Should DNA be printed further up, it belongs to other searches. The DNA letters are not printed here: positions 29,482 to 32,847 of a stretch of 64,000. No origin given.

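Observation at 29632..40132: Five-gene, translationally coupled cassette linking giant Ig-repeat surface lipoproteins to a transmembrane FHA-PP2C phosphatase and an RCC1-propeller Ser/Thr kinase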

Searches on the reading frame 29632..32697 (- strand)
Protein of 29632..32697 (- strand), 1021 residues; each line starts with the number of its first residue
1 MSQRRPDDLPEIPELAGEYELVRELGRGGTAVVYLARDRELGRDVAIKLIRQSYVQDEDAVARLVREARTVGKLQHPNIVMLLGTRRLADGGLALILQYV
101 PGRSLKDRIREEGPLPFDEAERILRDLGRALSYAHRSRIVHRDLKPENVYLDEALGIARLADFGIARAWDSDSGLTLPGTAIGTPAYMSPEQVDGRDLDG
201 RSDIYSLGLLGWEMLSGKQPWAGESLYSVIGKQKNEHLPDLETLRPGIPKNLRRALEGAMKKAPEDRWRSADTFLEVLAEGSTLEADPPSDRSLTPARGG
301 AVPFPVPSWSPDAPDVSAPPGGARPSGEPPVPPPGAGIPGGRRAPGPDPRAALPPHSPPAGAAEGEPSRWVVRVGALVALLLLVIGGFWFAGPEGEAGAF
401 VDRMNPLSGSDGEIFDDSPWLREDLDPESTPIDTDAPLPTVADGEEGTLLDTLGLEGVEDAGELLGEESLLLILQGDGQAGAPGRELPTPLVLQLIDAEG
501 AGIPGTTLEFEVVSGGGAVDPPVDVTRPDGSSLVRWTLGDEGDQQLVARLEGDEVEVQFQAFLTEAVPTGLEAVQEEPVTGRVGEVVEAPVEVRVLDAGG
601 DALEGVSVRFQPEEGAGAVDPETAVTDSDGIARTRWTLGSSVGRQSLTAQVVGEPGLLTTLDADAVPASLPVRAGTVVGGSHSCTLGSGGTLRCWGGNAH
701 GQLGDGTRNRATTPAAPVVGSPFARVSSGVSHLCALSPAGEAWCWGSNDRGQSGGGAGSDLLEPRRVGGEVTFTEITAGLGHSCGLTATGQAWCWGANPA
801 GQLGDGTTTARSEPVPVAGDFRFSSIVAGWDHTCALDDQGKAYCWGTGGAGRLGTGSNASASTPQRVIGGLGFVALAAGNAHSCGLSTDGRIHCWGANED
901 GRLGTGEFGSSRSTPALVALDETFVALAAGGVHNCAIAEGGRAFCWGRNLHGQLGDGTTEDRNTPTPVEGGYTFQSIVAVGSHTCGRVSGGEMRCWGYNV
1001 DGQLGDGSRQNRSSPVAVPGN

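Call 4: search_protein_families(library=pfam, proteins=[window:29632-32697:-], max_evalue=0.01)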
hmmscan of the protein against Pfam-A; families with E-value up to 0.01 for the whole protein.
window:29632-32697:- (1021 aa): 9 families
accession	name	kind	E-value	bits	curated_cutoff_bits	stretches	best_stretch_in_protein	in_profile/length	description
PF25390.1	WD40_RLD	-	2.7e-92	310.3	150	2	677-933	95-360/363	RCC1-like domain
PF13540.12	RCC1_2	-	1.6e-52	174.5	22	7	874-901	2-29/30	Regulator of chromosome condensation (RCC1) repeat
PF00415.24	RCC1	-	1.3e-50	170.2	21.7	7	790-836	2-50/50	Regulator of chromosome condensation (RCC1) repeat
PF00069.31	Pkinase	-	3.8e-48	164.6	31.7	1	19-269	1-253/263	Protein kinase domain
PF07714.23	PK_Tyr_Ser-Thr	-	1.1e-33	117.1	23.1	1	20-268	2-249/258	Protein tyrosine and serine/threonine kinase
PF02369.22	Big_1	-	8.4e-12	45.5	34.9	1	589-651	19-80/93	Bacterial Ig-like domain (group 1)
PF25384.1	Alsin_RLD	-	4.4e-06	26.7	100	0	892-958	244-311/405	Alsin RCC1-like domain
PF01636.29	APH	-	0.00051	20.3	23.2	0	23-135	3-108/239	Phosphotransferase enzyme family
PF09134.16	Invasin_D3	-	0.0086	17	33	0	590-655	23-86/98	Invasin, domain 3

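Call 10: find_homologous_proteins(query=window:29632-32697:-, max_evalue=1e-20)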
Query window:29632-32697:- (1021 aa): 6928 proteins with E <= 1e-20 among 8000 candidates; the best 120 are listed.
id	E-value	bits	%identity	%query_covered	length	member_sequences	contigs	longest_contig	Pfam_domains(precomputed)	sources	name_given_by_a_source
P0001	0.0e+0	2305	100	100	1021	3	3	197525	PF07714.24,PF00069.32,PF02369.23,PF00415.25,PF13540.13,PF25384.2,PF25390.2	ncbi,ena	-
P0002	0.0e+0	1199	57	99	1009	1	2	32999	PF07714.24,PF00069.32,PF02369.23,PF00415.25,PF13540.13,PF25384.2,PF25390.2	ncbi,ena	-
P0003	0.0e+0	1198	57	99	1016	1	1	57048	PF07714.24,PF00069.32,PF02369.23,PF00415.25,PF13540.13,PF25384.2,PF25390.2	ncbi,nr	ncbi:MAG: hypothetical protein EA351_07585 [Gemmatimonadales bacterium]|nr:MAG: hypothetical protein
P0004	0.0e+0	1163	55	100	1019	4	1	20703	PF07714.24,PF00069.32,PF17789.8,PF02369.23,PF00415.25,PF13540.13,PF25390.2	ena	-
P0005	0.0e+0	1161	56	100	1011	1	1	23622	PF07714.24,PF00069.32,PF02369.23,PF00415.25,PF13540.13,PF25390.2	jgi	jgi:alpha-tubulin suppressor-like RCC1 family protein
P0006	0.0e+0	1155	56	100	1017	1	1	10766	PF07714.24,PF00069.32,PF17789.8,PF02369.23,PF00415.25,PF13540.13,PF25384.2,PF25390.2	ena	-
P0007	0.0e+0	1152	56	100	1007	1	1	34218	PF07714.24,PF00069.32,PF02369.23,PF00415.25,PF13540.13,PF25384.2,PF25390.2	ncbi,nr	ncbi:MAG: hypothetical protein EA350_09705 [Gemmatimonadales bacterium]|nr:MAG: hypothetical protein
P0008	0.0e+0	1150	75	31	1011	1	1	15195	PF07714.24,PF00069.32,PF02369.23,PF00415.25,PF13540.13,PF25384.2,PF25390.2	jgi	-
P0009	0.0e+0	1143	55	100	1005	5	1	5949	PF07714.24,PF00069.32,PF17789.8,PF02369.23,PF00415.25,PF13540.13,PF25384.2,PF25390.2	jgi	-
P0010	0.0e+0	1137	80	28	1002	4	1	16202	PF07714.24,PF00069.32,PF02369.23,PF00415.25,PF13540.13,PF25384.2,PF25390.2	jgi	jgi:alpha-tubulin suppressor-like RCC1 family protein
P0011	0.0e+0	1101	54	100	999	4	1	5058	PF07714.24,PF00069.32,PF02369.23,PF00415.25,PF13540.13,PF25384.2,PF25390.2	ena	-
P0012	0.0e+0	1084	82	26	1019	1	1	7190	PF07714.24,PF00069.32,PF02369.23,PF00415.25,PF13540.13,PF25384.2,PF25390.2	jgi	jgi:alpha-tubulin suppressor-like RCC1 family protein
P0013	0.0e+0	1082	54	100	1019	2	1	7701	PF07714.24,PF00069.32,PF02369.23,PF00415.25,PF13540.13,PF25384.2,PF25390.2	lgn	-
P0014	0.0e+0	1035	75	31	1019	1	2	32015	PF07714.24,PF00069.32,PF17789.8,PF02369.23,PF00415.25,PF13540.13,PF25384.2,PF25390.2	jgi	jgi:serine/threonine protein kinase/alpha-tubulin suppressor-like RCC1 family protein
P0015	0.0e+0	1018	50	100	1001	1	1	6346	PF07714.24,PF00069.32,PF02369.23,PF00415.25,PF13540.13,PF25384.2,PF25390.2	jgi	-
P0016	1.5e-297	1008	77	28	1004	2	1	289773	PF07714.24,PF00069.32,PF02369.23,PF00415.25,PF13540.13,PF25384.2,PF09134.17,PF25390.2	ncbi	ncbi:MAG: protein kinase [Gemmatimonadota bacterium]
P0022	2.9e-283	961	49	100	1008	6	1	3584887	PF07714.24,PF00069.32,PF02369.23,PF00415.25,PF13540.13,PF25384.2,PF25390.2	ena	-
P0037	7.2e-260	883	50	44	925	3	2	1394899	PF07714.24,PF00069.32,PF02369.23,PF00415.25,PF13540.13,PF25384.2,PF25390.2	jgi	jgi:serine/threonine protein kinase/alpha-tubulin suppressor-like RCC1 family protein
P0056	2.6e-248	845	49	44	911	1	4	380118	PF07714.24,PF00069.32,PF00415.25,PF13540.13,PF25384.2,PF25390.2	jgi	jgi:alpha-tubulin suppressor-like RCC1 family protein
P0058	2.8e-247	842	42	53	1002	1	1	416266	PF07714.24,PF00069.32,PF17789.8,PF02369.23,PF00415.25,PF13540.13,PF13620.13,PF25384.2,PF09134.17,PF25390.2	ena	-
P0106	3.5e-233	795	45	99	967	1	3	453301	PF07714.24,PF00069.32,PF17789.8,PF02369.23,PF00415.25,PF13540.13,PF25384.2,PF25390.2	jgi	jgi:serine/threonine protein kinase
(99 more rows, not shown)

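Call 11: find_encoding_contigs(protein=P0003, flank=10000, max_places=2)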
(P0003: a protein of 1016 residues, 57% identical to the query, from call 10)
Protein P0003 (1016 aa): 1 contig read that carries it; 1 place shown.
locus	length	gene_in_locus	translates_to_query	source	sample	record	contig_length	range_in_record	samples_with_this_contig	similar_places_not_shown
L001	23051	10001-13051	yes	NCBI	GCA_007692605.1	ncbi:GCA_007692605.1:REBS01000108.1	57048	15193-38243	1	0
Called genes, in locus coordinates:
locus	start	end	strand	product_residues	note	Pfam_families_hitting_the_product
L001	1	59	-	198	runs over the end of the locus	PF01042:Ribonuc_L-PSP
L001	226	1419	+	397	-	PF13432:TPR_16 (faint), PF00515:TPR_1 (faint), PF07719:TPR_2 (faint), PF13181:TPR_8 (faint), PF13414:TPR_11 (faint), PF13371:TPR_9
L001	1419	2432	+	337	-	-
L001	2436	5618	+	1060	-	PF02368:Big_2, PF09134:Invasin_D3, PF02369:Big_1, PF09134:Invasin_D3, PF09134:Invasin_D3, PF02369:Big_1, PF09134:Invasin_D3, PF09134:Invasin_D3, +8 more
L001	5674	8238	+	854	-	PF02368:Big_2 (weak), PF22359:Big-like (weak), PF02369:Big_1, PF09134:Invasin_D3, PF09134:Invasin_D3, PF02369:Big_1, PF09134:Invasin_D3, PF09134:Invasin_D3, +3 more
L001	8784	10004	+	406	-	PF00498:FHA, PF16697:Yop-YscD_cpl, PF00481:PP2C (weak), PF13672:PP2C_2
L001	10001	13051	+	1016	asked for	PF00069:Pkinase, PF07714:PK_Tyr_Ser-Thr, PF25390:WD40_RLD, PF13540:RCC1_2, PF25390:WD40_RLD, PF00415:RCC1, PF13540:RCC1_2, PF00415:RCC1, +5 more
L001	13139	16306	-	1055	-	PF13620:CarboxypepD_reg, PF13715:CarbopepD_reg_2 (weak), PF25183:OMP_b-brl_4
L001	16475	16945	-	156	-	PF00149:Metallophos (faint), PF12850:Metallophos_2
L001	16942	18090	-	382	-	PF13439:Glyco_transf_4, PF20706:GT4-conflict, PF00534:Glycos_transf_1, PF13524:Glyco_trans_1_2 (weak), PF13692:Glyco_trans_1_4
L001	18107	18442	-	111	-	PF01329:Pterin_4a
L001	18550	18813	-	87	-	-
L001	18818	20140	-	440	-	PF00817:IMS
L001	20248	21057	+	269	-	PF22624:AASDHPPT_N, PF01648:ACPS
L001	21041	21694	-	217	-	PF01914:MarC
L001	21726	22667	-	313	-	-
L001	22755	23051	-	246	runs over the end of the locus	PF00440:TetR_N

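Call 12: find_encoding_contigs(protein=P0022, flank=10000, max_places=2)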
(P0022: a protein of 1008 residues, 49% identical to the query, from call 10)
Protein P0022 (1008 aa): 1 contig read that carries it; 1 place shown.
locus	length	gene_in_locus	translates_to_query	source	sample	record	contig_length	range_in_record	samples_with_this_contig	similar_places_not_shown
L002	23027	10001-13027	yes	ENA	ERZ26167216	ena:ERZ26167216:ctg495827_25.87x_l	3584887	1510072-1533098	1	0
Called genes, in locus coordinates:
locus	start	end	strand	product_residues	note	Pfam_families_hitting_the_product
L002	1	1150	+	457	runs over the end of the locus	PF00158:Sigma54_activat, PF14532:Sigma54_activ_2, PF07728:AAA_5 (weak), PF25601:AAA_lid_14, PF02954:HTH_8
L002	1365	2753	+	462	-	PF13176:TPR_7 (faint), PF07719:TPR_2 (faint), PF07721:TPR_4 (faint), PF13374:TPR_10 (faint), PF00515:TPR_1 (faint), PF17874:TPR_MalT, PF13424:TPR_12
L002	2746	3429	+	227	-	-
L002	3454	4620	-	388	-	PF00155:Aminotran_1_2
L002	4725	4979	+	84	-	-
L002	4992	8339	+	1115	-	PF09134:Invasin_D3, PF02369:Big_1 (weak), PF09134:Invasin_D3, PF24084:DUF7369 (faint)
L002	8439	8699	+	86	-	-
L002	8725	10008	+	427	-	PF00498:FHA, PF16697:Yop-YscD_cpl (weak), PF13672:PP2C_2, PF00481:PP2C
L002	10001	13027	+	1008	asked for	PF00069:Pkinase, PF07714:PK_Tyr_Ser-Thr, PF25390:WD40_RLD, PF25390:WD40_RLD, PF00415:RCC1, PF13540:RCC1_2, PF00415:RCC1, PF13540:RCC1_2, +4 more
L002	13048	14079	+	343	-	PF08240:ADH_N, PF00107:ADH_zinc_N, PF13602:ADH_zinc_N_2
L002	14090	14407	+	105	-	PF01503:PRA-PH (weak), PF03819:MazG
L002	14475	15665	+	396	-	PF13506:Glyco_transf_21, PF00535:Glycos_transf_2, PF13641:Glyco_tranf_2_3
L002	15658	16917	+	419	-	PF08331:QueG_DUF1730, PF13187:Fer4_9 (faint), PF14697:Fer4_21 (faint), PF00037:Fer4 (faint), PF13484:Fer4_16, PF13646:HEAT_2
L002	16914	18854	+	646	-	PF09972:DUF2207, PF20990:DUF2207_C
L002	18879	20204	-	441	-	PF00764:Arginosuc_synth, PF20979:Arginosuc_syn_C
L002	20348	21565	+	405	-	PF02515:CoA_transf_3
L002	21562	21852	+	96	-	PF00378:ECH_1, PF16113:ECH_2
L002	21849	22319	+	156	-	PF00378:ECH_1, PF16113:ECH_2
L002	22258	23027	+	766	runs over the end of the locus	PF13380:CoA_binding_2, PF13607:Succ_CoA_lig, PF13549:ATP-grasp_5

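Call 13: find_encoding_contigs(protein=P0058, flank=10000, max_places=1)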
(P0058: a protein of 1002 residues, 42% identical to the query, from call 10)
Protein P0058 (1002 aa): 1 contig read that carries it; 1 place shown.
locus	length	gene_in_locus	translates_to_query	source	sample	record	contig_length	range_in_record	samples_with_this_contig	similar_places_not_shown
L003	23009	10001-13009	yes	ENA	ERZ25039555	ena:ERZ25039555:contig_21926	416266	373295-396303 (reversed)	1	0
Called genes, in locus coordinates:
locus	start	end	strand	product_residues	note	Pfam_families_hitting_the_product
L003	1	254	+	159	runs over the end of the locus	PF07969:Amidohydro_3 (weak)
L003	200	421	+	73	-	-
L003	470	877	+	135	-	-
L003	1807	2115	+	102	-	-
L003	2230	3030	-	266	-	-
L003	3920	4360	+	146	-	-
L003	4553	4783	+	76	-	-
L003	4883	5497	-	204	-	-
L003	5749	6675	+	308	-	PF01186:Lysyl_oxidase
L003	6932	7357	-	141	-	PF22478:DUF6982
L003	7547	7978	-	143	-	PF22478:DUF6982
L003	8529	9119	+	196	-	PF00498:FHA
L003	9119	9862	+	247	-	PF00481:PP2C (weak), PF13672:PP2C_2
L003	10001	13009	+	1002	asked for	PF00069:Pkinase, PF07714:PK_Tyr_Ser-Thr, PF02369:Big_1, PF13540:RCC1_2, PF25390:WD40_RLD, PF25390:WD40_RLD, PF00415:RCC1, PF13540:RCC1_2, +9 more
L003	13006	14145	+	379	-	PF07719:TPR_2 (faint), PF13371:TPR_9 (faint), PF13428:TPR_14 (faint), PF14559:TPR_19 (faint), PF00515:TPR_1 (faint), PF13181:TPR_8 (faint), PF13432:TPR_16 (weak)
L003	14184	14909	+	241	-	PF02368:Big_2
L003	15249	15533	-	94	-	-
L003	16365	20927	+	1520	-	PF01108:Tissue_fac (faint), PF08329:ChitinaseA_N (faint), PF16655:PhoD_N (faint), PF16656:Pur_ac_phosph_N (faint), PF21200:Glyco_hydro_39_C (faint), PF23376:Fn3_VIN3 (faint), PF24489:Ig_J_second (faint), PF00041:fn3, +3 more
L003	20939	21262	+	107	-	PF00041:fn3 (faint)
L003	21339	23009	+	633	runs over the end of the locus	PF01108:Tissue_fac (faint), PF08329:ChitinaseA_N (faint), PF00041:fn3, PF16655:PhoD_N (faint), PF16656:Pur_ac_phosph_N (faint), PF21200:Glyco_hydro_39_C (faint), PF25059:FN3_DSCAM-DSCAML_C (faint), PF00041:fn3, +3 more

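Call 14: find_encoding_contigs(protein=P0106, flank=10000, max_places=1)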
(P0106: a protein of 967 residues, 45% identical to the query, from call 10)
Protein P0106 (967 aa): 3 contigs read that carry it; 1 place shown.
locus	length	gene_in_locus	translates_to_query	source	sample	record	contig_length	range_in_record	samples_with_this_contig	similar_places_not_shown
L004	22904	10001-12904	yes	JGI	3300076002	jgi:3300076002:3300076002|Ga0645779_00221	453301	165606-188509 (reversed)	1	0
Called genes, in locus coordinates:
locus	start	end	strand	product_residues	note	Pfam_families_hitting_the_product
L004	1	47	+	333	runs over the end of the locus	-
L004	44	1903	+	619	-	PF13522:GATase_6, PF13537:GATase_7, PF00733:Asn_synthase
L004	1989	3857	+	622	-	PF13522:GATase_6, PF13537:GATase_7, PF00733:Asn_synthase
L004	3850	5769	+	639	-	PF00664:ABC_membrane, PF00005:ABC_tran, PF02463:SMC_N (faint)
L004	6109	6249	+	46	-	-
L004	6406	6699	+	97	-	PF05402:PqqD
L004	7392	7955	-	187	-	PF13471:Transglut_core3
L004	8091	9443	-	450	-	-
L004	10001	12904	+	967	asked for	PF00069:Pkinase, PF07714:PK_Tyr_Ser-Thr, PF25390:WD40_RLD, PF00415:RCC1, PF13540:RCC1_2, PF13540:RCC1_2, PF00415:RCC1, PF13540:RCC1_2, +6 more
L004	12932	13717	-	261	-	PF06750:A24_N_bact, PF01478:Peptidase_A24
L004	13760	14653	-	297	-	PF22435:MRM3-like_sub_bind, PF08032:SpoU_sub_bind (weak), PF00588:SpoU_methylase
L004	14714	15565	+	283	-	PF08543:Phos_pyr_kin, PF00294:PfkB (weak)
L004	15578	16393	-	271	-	PF01048:PNP_UDP_1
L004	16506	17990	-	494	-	PF01773:Nucleos_tra2_N, PF07670:Gate, PF07662:Nucleos_tra2_C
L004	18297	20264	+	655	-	PF00012:HSP70, PF06723:MreB_Mbl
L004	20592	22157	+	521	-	PF00089:Trypsin, PF13365:Trypsin_2, PF13180:PDZ_2, PF14685:PDZ_Tricorn (faint), PF17820:PDZ_6, PF00595:PDZ (weak), PF13180:PDZ_2 (weak)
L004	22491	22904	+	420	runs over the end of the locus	PF05697:Trigger_N, PF05698:Trigger_C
